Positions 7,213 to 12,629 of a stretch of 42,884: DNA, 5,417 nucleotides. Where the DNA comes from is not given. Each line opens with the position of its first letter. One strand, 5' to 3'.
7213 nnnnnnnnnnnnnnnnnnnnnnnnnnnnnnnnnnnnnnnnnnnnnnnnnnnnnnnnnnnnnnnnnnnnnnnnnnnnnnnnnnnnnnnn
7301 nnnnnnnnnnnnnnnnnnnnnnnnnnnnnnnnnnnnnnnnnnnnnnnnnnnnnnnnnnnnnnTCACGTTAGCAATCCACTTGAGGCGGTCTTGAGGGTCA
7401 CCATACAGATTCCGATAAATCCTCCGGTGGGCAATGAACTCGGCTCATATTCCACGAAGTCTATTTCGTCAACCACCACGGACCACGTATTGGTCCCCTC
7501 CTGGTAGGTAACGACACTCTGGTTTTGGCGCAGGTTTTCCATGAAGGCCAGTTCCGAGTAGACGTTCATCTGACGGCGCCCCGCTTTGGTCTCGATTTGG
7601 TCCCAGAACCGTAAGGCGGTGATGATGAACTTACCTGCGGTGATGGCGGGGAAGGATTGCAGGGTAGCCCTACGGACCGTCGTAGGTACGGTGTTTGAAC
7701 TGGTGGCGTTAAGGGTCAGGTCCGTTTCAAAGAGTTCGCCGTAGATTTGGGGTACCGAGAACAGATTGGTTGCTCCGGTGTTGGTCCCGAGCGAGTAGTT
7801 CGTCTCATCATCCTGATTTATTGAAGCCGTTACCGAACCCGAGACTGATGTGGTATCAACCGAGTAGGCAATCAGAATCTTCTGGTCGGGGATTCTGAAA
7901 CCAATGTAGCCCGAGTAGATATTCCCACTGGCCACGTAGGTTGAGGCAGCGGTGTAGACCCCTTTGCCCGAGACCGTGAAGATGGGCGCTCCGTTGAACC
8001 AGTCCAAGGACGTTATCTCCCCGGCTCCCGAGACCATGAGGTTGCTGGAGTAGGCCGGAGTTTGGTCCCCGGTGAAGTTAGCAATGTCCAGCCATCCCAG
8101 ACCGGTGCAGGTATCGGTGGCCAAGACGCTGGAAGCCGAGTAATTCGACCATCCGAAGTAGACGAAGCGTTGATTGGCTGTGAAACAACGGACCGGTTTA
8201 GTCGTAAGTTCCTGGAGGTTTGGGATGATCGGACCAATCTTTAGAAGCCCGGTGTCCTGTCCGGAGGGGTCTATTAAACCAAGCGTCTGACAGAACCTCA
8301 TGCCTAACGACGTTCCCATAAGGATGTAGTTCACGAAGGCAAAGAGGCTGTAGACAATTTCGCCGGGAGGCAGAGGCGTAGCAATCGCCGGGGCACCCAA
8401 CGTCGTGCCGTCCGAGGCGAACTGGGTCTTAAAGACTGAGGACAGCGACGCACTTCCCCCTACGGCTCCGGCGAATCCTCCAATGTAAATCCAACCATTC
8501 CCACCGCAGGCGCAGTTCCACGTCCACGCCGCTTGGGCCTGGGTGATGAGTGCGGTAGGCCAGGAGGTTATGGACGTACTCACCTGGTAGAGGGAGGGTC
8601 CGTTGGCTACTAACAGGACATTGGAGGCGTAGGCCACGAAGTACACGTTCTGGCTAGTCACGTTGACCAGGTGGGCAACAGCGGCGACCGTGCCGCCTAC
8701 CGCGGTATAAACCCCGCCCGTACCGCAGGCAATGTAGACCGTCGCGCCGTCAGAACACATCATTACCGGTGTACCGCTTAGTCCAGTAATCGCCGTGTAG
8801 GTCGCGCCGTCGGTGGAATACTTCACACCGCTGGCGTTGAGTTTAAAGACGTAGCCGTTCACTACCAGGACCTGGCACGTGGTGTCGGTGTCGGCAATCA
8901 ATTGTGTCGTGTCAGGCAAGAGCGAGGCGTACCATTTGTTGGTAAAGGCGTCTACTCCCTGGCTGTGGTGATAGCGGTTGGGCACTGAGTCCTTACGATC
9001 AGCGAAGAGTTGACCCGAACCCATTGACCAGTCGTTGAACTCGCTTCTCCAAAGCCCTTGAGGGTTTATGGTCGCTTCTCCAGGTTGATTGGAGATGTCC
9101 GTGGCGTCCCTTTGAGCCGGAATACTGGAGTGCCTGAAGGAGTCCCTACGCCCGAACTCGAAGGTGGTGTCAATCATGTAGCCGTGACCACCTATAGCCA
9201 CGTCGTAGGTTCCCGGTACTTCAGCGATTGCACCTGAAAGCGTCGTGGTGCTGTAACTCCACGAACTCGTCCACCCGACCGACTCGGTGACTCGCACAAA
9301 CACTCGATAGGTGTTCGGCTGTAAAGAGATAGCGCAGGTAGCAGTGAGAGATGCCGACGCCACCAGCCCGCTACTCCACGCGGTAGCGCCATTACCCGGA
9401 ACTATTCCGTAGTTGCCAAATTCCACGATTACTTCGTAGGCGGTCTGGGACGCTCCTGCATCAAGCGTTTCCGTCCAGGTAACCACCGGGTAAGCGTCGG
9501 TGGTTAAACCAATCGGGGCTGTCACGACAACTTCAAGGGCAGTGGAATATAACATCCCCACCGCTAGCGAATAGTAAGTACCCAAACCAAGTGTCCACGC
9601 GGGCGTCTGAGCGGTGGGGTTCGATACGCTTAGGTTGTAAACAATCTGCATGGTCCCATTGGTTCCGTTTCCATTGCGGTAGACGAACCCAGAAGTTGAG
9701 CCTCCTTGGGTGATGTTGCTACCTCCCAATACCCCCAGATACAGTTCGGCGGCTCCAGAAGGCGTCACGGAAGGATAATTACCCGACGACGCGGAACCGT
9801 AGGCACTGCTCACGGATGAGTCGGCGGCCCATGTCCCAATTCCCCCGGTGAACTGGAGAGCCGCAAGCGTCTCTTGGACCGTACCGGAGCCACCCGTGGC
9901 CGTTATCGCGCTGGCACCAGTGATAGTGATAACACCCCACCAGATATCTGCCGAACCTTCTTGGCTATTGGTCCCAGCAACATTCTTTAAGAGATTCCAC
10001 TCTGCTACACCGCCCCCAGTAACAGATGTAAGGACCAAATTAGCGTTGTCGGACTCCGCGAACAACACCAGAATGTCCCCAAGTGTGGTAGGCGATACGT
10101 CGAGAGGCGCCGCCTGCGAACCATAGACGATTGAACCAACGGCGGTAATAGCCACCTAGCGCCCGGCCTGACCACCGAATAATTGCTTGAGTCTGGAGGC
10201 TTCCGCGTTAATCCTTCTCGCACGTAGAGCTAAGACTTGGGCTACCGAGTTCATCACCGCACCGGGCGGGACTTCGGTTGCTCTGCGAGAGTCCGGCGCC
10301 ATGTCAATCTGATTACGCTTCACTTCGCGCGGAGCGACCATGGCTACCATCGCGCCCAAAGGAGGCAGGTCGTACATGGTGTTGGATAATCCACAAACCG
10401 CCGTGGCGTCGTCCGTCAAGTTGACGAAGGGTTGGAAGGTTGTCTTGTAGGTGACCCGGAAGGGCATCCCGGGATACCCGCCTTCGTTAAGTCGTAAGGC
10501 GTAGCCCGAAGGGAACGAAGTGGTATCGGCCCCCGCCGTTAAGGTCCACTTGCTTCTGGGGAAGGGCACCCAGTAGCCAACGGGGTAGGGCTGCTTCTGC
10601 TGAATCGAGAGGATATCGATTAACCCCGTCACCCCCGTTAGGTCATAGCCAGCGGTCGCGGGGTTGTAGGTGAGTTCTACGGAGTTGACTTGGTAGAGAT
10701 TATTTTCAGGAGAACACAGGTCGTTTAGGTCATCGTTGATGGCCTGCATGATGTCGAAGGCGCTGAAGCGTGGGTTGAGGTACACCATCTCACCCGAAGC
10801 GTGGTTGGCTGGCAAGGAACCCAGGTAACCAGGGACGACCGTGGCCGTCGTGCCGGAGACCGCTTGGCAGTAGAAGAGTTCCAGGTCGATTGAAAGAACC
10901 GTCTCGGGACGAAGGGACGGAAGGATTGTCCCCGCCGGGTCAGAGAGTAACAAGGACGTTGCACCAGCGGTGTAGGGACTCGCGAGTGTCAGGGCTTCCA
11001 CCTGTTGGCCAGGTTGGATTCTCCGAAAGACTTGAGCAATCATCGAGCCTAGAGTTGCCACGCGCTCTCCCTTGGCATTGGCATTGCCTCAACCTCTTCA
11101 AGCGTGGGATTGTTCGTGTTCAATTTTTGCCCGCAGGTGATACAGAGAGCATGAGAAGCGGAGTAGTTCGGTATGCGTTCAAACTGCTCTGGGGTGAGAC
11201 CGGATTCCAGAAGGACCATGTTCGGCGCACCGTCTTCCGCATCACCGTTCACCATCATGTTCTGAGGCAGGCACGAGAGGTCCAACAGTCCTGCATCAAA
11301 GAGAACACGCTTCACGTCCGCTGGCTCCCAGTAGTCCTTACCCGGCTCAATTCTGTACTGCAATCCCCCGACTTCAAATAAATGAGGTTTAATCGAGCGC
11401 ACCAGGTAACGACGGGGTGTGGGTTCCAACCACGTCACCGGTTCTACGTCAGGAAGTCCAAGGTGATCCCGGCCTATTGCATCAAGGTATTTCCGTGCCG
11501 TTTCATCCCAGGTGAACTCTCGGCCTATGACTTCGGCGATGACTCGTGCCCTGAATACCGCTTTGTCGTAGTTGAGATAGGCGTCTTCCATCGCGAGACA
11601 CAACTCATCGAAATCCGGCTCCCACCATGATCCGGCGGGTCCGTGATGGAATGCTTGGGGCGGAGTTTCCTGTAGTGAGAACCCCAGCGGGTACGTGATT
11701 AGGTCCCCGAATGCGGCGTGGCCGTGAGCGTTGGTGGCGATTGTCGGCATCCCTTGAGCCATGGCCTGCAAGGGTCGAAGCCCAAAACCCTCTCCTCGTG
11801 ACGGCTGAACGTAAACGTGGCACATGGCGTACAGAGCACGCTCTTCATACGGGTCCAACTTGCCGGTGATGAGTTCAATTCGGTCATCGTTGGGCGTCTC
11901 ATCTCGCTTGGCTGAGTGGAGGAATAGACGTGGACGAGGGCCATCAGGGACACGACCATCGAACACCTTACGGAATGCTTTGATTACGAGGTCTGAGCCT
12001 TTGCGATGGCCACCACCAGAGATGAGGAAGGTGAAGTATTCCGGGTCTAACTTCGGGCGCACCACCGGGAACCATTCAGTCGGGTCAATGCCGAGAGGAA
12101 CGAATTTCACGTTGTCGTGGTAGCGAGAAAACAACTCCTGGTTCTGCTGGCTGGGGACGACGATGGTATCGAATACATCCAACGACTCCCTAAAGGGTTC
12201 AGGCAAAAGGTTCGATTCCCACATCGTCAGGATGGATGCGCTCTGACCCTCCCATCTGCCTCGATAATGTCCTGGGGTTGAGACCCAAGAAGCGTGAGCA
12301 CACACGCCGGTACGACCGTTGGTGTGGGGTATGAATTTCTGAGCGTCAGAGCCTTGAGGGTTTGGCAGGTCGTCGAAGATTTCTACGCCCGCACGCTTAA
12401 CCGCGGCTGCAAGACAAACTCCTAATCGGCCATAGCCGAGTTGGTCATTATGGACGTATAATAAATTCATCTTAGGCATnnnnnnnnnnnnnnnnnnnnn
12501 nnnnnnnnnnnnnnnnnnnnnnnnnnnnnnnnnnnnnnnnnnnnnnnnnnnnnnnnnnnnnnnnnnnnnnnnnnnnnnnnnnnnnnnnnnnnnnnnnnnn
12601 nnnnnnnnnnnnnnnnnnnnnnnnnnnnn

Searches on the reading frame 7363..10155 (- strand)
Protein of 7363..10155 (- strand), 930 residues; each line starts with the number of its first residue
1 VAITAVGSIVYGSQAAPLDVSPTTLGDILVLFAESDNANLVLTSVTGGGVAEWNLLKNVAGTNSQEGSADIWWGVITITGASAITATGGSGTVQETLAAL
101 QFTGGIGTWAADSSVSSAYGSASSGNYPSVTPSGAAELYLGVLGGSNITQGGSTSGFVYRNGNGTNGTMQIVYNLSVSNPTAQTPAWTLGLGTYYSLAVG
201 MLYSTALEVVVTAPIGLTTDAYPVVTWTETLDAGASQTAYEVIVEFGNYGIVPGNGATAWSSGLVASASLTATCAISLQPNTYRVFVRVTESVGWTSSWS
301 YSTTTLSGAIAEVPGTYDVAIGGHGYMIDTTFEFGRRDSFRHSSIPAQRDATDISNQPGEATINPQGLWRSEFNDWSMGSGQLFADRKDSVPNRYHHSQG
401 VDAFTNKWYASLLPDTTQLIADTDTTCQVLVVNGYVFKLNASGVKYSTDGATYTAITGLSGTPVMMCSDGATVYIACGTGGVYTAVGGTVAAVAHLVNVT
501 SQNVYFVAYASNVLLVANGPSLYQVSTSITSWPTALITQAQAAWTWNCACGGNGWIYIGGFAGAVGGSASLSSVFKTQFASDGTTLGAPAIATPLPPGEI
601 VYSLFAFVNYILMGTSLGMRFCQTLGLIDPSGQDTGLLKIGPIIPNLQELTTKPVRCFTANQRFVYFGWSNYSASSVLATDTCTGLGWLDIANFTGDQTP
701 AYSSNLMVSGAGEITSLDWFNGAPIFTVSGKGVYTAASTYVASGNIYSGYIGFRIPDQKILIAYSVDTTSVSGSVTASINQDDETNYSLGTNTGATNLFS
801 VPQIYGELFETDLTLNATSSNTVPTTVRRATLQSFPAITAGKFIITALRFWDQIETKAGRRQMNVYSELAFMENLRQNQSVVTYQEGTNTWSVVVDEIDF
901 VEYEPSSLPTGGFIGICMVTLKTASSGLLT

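Call 7: search_protein_families(library=pfam, proteins=[window:7363-10155:-], max_evalue=0.01)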
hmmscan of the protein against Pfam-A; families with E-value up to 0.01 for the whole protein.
window:7363-10155:- (930 aa): 1 family
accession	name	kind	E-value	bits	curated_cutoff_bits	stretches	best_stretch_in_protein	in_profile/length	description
PF25788.1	Ig_Rha78A_N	-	3.9e-05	24.3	27.4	1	214-302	12-96/105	Rha78A-like, N-terminal immunoglobulin domain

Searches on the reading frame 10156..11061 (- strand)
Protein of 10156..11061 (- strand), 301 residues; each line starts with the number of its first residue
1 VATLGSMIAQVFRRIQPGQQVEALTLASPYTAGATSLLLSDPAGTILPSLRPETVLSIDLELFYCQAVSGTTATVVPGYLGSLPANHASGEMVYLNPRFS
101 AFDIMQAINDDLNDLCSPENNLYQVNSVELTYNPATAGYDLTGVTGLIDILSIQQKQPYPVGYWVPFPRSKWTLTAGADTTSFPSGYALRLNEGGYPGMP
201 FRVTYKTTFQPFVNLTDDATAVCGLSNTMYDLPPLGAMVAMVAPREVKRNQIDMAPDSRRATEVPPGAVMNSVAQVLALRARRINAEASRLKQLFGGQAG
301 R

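Call 23: search_protein_families(library=phrogs, proteins=[window:10156-11061:-], max_evalue=0.01)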
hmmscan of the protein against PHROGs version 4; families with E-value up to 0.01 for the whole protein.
window:10156-11061:- (301 aa): 2 families
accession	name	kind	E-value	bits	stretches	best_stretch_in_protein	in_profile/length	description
phrog_7578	-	unknown function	3.3e-53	181.6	1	1-295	1-292/300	-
phrog_1101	-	tail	4e-05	22.6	1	11-96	544-631/1405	tail protein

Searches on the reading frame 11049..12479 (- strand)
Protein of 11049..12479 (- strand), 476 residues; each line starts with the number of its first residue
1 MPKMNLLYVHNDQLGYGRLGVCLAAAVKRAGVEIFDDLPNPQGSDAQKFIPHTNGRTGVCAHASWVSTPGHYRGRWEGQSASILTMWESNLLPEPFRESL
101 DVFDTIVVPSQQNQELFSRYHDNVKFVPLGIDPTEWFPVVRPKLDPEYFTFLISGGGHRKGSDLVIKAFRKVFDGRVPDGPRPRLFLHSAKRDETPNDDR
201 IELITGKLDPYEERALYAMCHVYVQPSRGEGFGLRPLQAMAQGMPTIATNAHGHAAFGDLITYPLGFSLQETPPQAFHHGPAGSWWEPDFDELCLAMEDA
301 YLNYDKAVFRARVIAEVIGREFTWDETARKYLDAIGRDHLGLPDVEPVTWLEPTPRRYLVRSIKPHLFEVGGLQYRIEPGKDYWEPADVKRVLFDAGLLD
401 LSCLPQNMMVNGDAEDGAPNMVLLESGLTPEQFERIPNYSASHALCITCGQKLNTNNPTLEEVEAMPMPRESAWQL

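Call 7: search_protein_families(library=pfam, proteins=[window:11049-12479:-], max_evalue=0.01)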
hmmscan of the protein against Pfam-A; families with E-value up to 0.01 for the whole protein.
window:11049-12479:- (476 aa): 3 families
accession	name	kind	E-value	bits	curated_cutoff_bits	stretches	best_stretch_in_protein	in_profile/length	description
PF00534.26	Glycos_transf_1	-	1.9e-11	44.2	26.4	1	205-254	78-127/172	Glycosyl transferases group 1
PF13692.12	Glyco_trans_1_4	-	6.9e-11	43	27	1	159-255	14-112/142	Glycosyl transferases group 1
PF20706.3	GT4-conflict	-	1.2e-10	41.4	26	1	129-330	179-384/385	Family 4 Glycosyltransferase in conflict systems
